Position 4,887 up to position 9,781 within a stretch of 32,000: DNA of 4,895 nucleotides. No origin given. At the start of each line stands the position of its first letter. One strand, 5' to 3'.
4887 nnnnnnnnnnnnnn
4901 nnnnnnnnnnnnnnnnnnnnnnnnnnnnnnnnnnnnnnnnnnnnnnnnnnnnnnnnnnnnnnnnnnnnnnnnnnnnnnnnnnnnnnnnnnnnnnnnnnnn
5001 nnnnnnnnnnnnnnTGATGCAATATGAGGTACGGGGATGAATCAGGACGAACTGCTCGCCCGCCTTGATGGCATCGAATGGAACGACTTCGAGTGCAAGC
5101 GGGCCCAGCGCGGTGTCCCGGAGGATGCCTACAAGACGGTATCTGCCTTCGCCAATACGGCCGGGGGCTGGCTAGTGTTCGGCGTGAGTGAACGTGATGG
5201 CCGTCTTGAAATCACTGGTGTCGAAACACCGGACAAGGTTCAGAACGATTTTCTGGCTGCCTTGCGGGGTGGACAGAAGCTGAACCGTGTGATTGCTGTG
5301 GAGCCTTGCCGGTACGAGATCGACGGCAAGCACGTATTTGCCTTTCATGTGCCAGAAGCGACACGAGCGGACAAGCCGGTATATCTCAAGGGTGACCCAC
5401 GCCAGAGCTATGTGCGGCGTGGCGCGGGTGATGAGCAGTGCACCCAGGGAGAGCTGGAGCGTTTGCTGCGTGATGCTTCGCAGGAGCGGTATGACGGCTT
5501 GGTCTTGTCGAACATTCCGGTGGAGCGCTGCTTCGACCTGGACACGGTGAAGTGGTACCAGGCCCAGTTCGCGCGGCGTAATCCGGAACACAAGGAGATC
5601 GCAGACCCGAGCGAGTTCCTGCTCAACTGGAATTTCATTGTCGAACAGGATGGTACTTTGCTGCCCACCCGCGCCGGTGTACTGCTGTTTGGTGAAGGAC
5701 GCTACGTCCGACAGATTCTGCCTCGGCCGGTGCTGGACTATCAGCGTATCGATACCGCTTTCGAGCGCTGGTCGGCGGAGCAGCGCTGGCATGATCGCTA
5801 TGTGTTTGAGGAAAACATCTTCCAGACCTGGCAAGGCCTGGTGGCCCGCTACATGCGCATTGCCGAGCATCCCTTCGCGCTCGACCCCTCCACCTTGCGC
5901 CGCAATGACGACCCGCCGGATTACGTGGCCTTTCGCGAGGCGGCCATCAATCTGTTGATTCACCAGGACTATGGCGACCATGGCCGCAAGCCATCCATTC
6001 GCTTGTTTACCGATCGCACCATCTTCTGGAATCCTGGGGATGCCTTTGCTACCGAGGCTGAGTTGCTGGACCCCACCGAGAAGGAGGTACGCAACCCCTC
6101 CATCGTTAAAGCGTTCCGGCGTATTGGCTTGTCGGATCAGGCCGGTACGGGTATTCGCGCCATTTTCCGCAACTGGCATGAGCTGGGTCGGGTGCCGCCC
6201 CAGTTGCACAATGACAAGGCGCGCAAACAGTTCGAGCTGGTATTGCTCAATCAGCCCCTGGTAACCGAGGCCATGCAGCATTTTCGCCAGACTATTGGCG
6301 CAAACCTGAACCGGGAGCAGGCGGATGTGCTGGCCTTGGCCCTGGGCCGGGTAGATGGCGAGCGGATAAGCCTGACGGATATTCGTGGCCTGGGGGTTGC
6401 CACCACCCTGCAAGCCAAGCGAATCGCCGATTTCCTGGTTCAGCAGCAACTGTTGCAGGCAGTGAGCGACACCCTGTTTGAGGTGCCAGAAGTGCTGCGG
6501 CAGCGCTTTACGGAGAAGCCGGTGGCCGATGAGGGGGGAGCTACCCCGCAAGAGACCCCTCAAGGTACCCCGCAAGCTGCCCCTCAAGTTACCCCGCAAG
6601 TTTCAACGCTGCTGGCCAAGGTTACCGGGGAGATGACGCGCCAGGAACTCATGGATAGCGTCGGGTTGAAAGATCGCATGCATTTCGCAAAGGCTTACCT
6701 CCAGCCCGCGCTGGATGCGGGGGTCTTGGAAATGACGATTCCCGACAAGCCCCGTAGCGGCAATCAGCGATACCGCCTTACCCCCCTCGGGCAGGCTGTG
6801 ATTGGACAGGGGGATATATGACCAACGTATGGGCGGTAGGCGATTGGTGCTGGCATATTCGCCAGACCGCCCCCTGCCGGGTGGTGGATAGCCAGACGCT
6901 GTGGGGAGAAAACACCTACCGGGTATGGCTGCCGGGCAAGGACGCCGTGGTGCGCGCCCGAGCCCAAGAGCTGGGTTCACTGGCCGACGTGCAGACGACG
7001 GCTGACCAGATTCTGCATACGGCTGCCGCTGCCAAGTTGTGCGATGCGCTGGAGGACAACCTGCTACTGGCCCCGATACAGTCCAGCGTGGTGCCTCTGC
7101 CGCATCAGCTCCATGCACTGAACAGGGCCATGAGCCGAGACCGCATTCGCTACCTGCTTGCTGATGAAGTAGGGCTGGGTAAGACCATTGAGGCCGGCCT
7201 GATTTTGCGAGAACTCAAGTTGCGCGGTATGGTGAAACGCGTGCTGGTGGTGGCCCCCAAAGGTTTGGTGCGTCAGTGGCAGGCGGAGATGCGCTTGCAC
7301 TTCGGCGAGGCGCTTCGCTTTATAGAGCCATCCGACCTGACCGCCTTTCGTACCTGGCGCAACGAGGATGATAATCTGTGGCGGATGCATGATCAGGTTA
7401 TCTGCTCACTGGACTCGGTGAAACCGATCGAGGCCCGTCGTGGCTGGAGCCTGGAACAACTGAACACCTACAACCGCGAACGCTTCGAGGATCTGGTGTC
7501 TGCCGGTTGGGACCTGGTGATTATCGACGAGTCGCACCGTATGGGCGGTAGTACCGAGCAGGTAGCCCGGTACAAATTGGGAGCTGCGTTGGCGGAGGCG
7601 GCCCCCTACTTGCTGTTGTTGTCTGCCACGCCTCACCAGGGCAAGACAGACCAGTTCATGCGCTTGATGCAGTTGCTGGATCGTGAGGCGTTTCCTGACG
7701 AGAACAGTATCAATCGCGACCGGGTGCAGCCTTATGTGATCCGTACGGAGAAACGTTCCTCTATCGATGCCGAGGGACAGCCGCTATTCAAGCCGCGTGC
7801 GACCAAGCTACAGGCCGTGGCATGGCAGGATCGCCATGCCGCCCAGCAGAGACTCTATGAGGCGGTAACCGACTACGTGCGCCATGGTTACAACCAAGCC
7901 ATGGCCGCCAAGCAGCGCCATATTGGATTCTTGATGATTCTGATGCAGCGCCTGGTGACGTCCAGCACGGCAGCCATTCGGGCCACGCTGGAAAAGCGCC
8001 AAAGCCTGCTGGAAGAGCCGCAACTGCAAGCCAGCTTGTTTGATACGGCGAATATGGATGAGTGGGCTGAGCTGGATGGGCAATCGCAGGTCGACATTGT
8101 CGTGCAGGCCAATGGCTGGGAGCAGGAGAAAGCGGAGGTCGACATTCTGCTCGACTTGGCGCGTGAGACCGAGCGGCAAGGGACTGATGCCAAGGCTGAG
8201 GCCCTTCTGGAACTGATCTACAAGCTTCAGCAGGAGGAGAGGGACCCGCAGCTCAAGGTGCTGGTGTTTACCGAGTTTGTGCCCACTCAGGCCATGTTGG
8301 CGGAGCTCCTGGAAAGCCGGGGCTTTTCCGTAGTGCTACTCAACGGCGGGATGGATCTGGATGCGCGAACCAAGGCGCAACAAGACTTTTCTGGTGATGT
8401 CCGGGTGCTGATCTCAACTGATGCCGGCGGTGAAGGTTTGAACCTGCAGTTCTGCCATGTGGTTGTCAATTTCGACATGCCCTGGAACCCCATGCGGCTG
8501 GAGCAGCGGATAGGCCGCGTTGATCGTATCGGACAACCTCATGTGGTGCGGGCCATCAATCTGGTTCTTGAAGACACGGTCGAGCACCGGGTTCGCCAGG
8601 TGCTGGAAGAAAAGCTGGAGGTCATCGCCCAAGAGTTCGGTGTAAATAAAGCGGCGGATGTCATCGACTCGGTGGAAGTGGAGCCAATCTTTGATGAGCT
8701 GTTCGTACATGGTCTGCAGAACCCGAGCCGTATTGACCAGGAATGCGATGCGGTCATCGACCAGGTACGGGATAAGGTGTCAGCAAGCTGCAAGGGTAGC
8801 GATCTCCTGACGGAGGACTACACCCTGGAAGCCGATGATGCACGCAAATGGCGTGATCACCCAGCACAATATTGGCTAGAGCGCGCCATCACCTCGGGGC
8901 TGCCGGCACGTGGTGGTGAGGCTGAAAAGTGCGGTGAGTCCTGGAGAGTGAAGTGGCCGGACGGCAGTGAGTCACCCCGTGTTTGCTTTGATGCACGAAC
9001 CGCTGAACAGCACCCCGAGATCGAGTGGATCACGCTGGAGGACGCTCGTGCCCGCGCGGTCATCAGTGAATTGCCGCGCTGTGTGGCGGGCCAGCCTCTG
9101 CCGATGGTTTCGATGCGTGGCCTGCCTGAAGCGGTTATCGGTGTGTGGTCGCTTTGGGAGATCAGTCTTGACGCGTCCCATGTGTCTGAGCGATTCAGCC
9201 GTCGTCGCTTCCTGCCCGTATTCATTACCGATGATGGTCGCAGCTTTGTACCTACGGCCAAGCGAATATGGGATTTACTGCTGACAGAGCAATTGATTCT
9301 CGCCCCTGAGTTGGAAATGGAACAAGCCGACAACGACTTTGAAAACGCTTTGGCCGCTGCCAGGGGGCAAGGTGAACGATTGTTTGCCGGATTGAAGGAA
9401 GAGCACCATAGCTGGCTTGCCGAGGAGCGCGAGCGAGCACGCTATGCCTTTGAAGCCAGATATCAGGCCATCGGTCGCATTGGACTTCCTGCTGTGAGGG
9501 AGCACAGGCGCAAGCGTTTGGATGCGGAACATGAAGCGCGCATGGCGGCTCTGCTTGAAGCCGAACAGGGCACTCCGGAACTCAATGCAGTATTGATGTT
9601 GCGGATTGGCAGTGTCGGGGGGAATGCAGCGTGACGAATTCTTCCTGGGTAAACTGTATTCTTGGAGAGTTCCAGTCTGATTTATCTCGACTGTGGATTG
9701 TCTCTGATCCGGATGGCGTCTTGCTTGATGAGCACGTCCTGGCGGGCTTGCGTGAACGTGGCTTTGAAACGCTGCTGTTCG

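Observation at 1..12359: Seven-gene coupled operon joining a SIR2-HerA pair to a BREX type-3-like methyltransferase/SNF2/PglZ module, with no visible BrxC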

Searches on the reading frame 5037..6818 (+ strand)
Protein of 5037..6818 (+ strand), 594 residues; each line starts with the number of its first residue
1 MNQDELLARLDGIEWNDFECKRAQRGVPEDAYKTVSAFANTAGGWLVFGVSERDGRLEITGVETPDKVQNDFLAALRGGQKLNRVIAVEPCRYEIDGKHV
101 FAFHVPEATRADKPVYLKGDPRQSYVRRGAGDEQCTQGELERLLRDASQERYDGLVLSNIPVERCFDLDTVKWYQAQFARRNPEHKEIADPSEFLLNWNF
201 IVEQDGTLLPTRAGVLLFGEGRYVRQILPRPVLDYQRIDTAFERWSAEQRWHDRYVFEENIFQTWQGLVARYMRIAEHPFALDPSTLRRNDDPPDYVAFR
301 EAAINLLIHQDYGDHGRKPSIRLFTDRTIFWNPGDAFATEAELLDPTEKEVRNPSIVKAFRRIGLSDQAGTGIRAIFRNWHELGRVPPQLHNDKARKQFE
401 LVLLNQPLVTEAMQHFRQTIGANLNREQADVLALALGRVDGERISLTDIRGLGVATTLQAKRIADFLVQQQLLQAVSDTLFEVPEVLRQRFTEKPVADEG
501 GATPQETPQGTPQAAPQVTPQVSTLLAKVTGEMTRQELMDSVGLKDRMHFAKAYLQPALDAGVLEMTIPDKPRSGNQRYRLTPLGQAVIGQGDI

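Call 3: search_protein_families(library=pfam, proteins=[window:5037-6818:+], max_evalue=0.01)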
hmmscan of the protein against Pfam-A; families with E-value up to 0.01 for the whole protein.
window:5037-6818:+ (594 aa): 3 families
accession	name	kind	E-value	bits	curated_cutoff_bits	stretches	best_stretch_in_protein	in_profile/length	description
PF21247.3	Fic-like_C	-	7.4e-25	87.1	27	1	520-582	1-64/64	Filamentation induced by cAMP protein Fic-like, C-terminal domain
PF04326.19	SLFN_AlbA_2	-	2.3e-15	57.6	25.3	1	14-135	1-117/118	Schlafen, AlbA_2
PF13749.12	HATPase_c_4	-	1.2e-13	51.3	26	1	316-402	1-88/89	Putative ATP-dependent DNA helicase recG C-terminal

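Call 4: search_protein_families(library=padloc, proteins=[window:5037-6818:+], max_evalue=0.001)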
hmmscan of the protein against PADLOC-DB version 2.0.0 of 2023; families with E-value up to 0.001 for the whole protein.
window:5037-6818:+ (594 aa): 1 family
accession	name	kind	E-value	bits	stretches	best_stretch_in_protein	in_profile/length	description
PDLC02402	Aga_SIR2-PNTD1-PNTD2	-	1.4e-05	21.5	1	171-381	332-540/876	Class I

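Call 53: search_protein_families(library=ncbifam, proteins=[window:5037-6818:+], max_evalue=0.00001)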
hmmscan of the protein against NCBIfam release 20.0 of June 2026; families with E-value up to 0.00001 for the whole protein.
window:5037-6818:+ (594 aa): 0 families

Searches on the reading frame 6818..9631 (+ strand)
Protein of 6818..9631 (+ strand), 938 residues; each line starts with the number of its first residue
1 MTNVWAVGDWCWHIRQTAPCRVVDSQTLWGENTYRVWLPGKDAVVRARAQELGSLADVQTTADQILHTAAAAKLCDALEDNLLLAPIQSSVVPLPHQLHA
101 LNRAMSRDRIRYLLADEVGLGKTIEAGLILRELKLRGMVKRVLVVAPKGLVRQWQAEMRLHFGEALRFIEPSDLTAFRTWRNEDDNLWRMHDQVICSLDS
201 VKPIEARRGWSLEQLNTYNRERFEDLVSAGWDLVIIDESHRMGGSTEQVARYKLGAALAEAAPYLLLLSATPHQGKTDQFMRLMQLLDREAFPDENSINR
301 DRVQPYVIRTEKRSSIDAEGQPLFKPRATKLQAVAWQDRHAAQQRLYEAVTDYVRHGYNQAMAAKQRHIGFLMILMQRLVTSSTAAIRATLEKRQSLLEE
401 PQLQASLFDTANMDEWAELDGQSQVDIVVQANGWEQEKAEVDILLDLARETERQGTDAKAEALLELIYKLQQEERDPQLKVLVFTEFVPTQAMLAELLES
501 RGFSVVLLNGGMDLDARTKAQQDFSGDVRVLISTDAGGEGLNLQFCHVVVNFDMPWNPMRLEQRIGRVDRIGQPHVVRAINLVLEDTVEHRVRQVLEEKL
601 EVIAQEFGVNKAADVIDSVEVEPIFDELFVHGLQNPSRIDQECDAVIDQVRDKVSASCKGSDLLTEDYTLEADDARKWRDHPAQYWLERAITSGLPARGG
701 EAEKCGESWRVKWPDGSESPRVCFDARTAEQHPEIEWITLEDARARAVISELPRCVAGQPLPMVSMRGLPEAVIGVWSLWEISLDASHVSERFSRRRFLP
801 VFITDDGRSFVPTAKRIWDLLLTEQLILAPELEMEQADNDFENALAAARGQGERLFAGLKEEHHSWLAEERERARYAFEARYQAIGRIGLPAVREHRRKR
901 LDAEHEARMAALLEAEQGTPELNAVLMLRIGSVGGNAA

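Call 3: search_protein_families(library=pfam, proteins=[window:6818-9631:+], max_evalue=0.01)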
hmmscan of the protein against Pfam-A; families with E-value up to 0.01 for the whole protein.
window:6818-9631:+ (938 aa): 4 families
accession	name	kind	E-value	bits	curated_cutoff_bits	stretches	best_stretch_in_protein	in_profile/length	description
PF00271.37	Helicase_C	-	4.5e-25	88.5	23.5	1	459-572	2-110/110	Helicase conserved C-terminal domain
PF00176.29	SNF2-rel_dom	-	1.9e-19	70.3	24.9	1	96-308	1-199/290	SNF2-related domain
PF04851.21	ResIII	-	1.8e-11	44.6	22.5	1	93-273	4-163/164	Type III restriction enzyme, res subunit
PF00270.35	DEAD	-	8.5e-06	26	26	1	95-273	2-161/167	DEAD/DEAH box helicase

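Call 4: search_protein_families(library=padloc, proteins=[window:6818-9631:+], max_evalue=0.001)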
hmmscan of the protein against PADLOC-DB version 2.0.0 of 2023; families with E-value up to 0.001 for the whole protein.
window:6818-9631:+ (938 aa): 50 families (the best 25 are shown)
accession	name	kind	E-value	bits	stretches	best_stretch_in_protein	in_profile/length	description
PDLC02500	BrxHI|BrxHII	-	0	1418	1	5-931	2-929/933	BrxHI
PDLC02621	DrmD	-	7.3e-96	320.4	1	79-608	108-668/1040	DrmD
PDLC02504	BrxHI|BrxHII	-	2.9e-85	285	1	68-680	85-688/971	BrxHII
PDLC00659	HmaA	-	1.1e-84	283.2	2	83-400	95-400/1176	SNF2 helicase / DEAD-box helicase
PDLC02620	DrmD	-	1.5e-74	249.6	1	90-618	97-624/1060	DrmD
PDLC02572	DrmA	-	2e-69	232.6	1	39-576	67-626/1043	DrmA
PDLC02623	DrmD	-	2.7e-65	218.8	2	343-608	414-661/1040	DrmD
PDLC02632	DrmD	-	6.6e-63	211.2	1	79-575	110-628/662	DrmD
PDLC02619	DrmD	-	8.6e-62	207.4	2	80-519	20-456/872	DrmD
PDLC02634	DrmD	-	1.9e-57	192.7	1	91-607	90-619/900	DrmD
PDLC02633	DrmD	-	1.2e-52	177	2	79-395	112-424/839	DrmD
PDLC02840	DpdE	-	3.5e-51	172.6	3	88-163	155-231/1091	DpdE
PDLC02843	DpdE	-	8e-50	167.7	3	87-162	153-228/1091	DpdE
PDLC02624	DrmD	-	5.9e-40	135.4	1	130-574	2-468/652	DrmD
PDLC02844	DpdE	-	2.3e-36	123.1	2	91-293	152-326/1074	DpdE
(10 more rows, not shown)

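Call 53: search_protein_families(library=ncbifam, proteins=[window:6818-9631:+], max_evalue=0.00001)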
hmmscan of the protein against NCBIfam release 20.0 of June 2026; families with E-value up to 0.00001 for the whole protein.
window:6818-9631:+ (938 aa): 21 families
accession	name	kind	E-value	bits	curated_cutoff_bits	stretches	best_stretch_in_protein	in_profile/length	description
NF038317.1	DISARM_DrmD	equivalog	9.3e-108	361.9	610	1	62-609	78-652/1021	DISARM system SNF2-like helicase DrmD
NF041062.1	DpdE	equivalog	7.4e-66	222.8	500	2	89-296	150-321/1048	protein DpdE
NF003426.0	PRK04914.1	equivalog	8.8e-62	209.5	576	1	92-611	153-631/959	RNA polymerase-associated protein RapA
NF038318.1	DISARM_DrmD_b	equivalog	2.8e-60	204.4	950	2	87-519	24-453/868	DISARM system SNF2-like helicase DrmD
NF042964.1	phospholipD_antiphage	equivalog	1.8e-52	178.8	1100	2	316-622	544-839/895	phospholipase D-like domain-containing anti-phage protein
NF058637.1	helic_SCO1167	equivalog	1.8e-25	89.2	1200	1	455-602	760-905/932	SCO1167/SCO6262 family helicase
NF053675.1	pilus_reg_Snf2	equivalog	5.5e-20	71.1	1100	1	454-605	857-1006/1029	pilus expression-regulating Snf2 family helicase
NF041790.1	anti-phage_ZorD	equivalog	1.2e-13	49.9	1500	1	466-575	910-1028/1035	type I Zorya anti-phage system protein ZorD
NF053710.1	RNA_heli_RhlE2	exception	5.9e-13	48.1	925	1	480-586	251-356/635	RNA helicase RhlE2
NF008394.0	PRK11192.1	equivalog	9.8e-13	47.7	507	1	459-584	234-352/441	ATP-dependent RNA helicase SrmB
NF007882.0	PRK10590.1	equivalog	3.8e-12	45.9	743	1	480-624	247-387/456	ATP-dependent RNA helicase RhlE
NF010337.0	PRK13766.1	equivalog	1e-11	43.7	610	1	452-587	342-481/781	Hef nuclease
NF008744.0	PRK11776.1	equivalog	3e-11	42.6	524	1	461-601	227-366/460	ATP-dependent RNA helicase DbpA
NF053711.1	RNA_heli_RhlE1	exception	3.8e-11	42.4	750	1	465-590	233-355/434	RNA helicase RhlE1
NF002340.1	PRK01297.1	equivalog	5.3e-10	38.6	564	1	426-576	197-348/372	ATP-dependent RNA helicase RhlB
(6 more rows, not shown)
